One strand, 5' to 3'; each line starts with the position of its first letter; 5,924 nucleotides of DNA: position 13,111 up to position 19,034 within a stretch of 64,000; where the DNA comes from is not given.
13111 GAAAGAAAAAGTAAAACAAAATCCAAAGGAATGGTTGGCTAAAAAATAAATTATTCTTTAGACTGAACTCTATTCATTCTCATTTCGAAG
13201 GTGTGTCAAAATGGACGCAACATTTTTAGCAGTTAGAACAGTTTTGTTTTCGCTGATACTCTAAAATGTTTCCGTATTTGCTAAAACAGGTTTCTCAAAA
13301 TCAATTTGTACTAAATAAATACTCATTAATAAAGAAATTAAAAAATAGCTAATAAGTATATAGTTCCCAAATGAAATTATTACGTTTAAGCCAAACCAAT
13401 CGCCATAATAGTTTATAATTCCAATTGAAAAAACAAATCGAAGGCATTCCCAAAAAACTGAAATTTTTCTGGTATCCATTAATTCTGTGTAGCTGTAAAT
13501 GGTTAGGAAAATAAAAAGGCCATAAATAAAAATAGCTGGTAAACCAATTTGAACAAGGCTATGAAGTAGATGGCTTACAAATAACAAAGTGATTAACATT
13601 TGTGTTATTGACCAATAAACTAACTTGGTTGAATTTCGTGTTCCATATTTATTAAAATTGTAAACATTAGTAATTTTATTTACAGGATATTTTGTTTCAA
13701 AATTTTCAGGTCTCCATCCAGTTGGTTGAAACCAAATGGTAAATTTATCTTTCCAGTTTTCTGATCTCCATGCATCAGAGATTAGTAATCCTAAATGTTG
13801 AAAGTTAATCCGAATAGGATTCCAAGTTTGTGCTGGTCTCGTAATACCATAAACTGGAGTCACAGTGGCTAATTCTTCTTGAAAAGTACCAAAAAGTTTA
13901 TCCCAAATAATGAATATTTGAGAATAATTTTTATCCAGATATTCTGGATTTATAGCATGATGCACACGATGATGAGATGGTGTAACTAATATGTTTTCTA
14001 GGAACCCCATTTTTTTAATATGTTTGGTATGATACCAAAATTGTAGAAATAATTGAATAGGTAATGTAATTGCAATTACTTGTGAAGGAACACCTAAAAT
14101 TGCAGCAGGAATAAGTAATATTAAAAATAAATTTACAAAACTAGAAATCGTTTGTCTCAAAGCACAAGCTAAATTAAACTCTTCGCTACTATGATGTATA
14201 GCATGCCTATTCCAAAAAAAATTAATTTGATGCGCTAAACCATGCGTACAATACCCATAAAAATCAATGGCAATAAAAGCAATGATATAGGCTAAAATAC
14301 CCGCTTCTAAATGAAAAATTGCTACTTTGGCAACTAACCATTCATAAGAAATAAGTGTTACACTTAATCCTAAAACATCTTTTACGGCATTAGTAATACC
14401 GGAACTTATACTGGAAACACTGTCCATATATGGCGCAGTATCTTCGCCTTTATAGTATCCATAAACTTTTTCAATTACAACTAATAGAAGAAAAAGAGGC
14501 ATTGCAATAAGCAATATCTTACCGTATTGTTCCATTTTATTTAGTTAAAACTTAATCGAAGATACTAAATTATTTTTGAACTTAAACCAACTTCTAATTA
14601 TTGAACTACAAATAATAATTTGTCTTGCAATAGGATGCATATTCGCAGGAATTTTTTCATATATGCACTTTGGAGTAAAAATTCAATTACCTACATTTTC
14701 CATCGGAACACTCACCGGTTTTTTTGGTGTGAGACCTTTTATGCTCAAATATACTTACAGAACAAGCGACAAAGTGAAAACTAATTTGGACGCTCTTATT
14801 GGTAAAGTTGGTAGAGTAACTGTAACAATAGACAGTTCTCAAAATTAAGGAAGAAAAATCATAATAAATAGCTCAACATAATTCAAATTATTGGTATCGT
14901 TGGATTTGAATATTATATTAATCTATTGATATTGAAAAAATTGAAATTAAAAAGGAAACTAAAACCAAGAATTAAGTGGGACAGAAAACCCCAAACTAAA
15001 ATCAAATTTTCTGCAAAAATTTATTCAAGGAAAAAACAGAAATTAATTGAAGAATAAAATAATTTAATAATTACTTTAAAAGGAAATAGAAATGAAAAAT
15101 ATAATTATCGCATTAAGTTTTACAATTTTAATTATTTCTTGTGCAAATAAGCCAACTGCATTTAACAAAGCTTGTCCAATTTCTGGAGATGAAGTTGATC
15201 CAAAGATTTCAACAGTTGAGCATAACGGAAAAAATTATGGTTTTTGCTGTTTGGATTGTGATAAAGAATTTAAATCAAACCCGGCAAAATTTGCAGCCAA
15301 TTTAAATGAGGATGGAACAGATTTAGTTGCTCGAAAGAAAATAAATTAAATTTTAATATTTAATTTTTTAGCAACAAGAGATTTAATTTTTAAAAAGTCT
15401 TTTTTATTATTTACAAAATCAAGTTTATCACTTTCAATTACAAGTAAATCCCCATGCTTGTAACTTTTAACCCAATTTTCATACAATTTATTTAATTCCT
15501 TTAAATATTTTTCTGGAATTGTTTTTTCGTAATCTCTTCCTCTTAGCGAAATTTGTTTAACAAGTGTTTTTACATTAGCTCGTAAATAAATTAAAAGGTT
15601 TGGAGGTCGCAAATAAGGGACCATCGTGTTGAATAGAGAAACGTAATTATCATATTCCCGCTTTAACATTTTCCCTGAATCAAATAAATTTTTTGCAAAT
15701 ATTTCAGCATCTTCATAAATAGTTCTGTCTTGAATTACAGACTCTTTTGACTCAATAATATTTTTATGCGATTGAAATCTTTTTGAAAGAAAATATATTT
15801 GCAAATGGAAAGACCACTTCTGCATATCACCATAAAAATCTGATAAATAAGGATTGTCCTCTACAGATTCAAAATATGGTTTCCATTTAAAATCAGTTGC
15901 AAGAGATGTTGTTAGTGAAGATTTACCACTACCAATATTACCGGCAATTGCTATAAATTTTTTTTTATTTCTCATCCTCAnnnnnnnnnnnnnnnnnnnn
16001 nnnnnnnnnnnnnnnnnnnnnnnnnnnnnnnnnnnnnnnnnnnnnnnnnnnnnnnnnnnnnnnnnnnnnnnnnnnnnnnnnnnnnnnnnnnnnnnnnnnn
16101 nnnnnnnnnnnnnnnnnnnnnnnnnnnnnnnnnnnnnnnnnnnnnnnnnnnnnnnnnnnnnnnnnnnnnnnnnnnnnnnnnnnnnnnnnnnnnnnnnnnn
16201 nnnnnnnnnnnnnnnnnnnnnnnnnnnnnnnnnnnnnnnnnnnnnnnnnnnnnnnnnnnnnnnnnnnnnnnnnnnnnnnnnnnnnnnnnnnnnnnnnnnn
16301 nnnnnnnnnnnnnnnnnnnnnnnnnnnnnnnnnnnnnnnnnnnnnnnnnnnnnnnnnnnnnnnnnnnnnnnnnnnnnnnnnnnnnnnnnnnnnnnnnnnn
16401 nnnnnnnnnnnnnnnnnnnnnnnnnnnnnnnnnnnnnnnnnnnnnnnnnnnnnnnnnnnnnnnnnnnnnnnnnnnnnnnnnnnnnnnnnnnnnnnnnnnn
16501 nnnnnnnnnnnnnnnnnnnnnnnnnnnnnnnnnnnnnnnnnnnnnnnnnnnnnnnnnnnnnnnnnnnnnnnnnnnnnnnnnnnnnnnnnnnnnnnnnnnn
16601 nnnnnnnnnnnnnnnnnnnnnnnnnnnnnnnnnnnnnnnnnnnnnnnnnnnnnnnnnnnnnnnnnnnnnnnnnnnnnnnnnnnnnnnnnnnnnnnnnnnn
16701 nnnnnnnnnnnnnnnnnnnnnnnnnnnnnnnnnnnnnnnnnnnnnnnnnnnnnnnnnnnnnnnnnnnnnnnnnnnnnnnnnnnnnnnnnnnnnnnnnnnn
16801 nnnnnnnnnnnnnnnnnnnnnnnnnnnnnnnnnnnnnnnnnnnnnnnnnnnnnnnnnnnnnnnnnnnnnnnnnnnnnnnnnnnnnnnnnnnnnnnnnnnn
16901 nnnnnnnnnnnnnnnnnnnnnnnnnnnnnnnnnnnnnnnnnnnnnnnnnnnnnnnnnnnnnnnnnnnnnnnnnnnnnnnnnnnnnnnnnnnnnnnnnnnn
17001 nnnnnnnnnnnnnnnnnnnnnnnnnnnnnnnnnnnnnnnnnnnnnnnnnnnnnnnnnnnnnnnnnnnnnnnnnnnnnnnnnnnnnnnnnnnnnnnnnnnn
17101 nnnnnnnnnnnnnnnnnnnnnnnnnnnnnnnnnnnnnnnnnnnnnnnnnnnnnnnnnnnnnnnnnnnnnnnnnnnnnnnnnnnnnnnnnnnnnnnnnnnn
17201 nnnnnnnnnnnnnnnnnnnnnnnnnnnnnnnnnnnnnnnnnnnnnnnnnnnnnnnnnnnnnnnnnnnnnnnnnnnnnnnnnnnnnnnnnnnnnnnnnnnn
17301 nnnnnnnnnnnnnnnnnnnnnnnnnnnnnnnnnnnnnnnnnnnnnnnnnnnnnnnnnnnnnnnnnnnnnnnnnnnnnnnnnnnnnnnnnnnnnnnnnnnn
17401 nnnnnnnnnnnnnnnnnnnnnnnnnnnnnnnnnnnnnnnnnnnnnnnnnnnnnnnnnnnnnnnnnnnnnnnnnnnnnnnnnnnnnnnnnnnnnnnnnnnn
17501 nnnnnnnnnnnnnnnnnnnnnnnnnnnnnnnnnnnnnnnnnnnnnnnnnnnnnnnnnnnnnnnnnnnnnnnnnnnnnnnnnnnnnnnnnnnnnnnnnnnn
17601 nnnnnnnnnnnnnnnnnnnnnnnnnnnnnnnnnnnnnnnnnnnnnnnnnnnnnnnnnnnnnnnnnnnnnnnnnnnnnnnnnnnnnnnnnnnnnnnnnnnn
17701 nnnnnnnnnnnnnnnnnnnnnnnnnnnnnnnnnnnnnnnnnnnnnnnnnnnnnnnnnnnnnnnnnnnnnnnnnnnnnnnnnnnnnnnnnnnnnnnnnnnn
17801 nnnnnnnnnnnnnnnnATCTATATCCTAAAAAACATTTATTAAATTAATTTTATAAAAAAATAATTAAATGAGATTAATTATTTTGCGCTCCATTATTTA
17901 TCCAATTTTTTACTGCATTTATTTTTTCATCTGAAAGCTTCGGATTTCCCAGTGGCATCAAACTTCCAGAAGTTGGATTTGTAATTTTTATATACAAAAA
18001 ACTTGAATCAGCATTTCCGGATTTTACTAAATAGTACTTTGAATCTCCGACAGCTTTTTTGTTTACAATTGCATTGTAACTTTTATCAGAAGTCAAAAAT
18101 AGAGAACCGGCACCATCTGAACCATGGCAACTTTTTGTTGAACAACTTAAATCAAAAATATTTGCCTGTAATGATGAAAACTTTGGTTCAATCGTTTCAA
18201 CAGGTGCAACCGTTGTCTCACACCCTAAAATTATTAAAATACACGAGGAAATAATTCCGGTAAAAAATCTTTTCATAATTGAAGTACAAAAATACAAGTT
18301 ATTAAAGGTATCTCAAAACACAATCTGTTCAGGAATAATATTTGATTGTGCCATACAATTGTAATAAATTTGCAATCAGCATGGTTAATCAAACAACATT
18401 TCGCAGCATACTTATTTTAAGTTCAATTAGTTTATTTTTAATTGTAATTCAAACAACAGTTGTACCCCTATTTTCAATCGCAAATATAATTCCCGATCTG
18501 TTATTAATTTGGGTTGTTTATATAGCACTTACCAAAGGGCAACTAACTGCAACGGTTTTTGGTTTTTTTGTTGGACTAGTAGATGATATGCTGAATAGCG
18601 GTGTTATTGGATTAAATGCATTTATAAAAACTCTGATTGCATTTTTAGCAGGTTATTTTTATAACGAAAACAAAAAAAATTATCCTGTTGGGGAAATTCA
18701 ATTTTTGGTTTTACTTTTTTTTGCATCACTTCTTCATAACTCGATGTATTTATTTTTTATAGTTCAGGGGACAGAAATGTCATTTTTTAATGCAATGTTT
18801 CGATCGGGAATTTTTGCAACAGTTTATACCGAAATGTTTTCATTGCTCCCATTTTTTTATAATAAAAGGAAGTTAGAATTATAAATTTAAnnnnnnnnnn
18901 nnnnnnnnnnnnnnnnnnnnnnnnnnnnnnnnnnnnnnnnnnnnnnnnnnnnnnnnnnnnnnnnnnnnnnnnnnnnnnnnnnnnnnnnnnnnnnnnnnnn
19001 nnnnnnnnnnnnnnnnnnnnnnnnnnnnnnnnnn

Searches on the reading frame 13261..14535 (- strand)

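Call 47: search_protein_families(library=pfam, proteins=[window:13261-14535:-], max_evalue=1e-8)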
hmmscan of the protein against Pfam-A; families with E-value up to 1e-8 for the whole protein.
window:13261-14535:- (424 aa): 1 family
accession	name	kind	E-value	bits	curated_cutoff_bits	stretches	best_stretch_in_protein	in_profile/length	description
PF04116.19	FA_hydroxylase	-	1e-26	94.4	31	1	84-217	2-132/132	Fatty acid hydroxylase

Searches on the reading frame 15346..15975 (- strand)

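Call 47: search_protein_families(library=pfam, proteins=[window:15346-15975:-], max_evalue=1e-8)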
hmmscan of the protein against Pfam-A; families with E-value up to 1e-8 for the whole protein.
window:15346-15975:- (209 aa): 1 family
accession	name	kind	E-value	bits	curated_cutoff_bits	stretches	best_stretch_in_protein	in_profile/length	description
PF01712.25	dNK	-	1.6e-54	185.2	27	1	8-203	1-200/203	Deoxynucleoside kinase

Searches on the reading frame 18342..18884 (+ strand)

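Call 47: search_protein_families(library=pfam, proteins=[window:18342-18884:+], max_evalue=1e-8)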
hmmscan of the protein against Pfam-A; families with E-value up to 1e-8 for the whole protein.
window:18342-18884:+ (180 aa): 1 family
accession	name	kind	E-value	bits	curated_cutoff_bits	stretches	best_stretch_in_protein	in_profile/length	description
PF04093.17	MreD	-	1.4e-10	42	24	1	23-159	7-135/158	rod shape-determining protein MreD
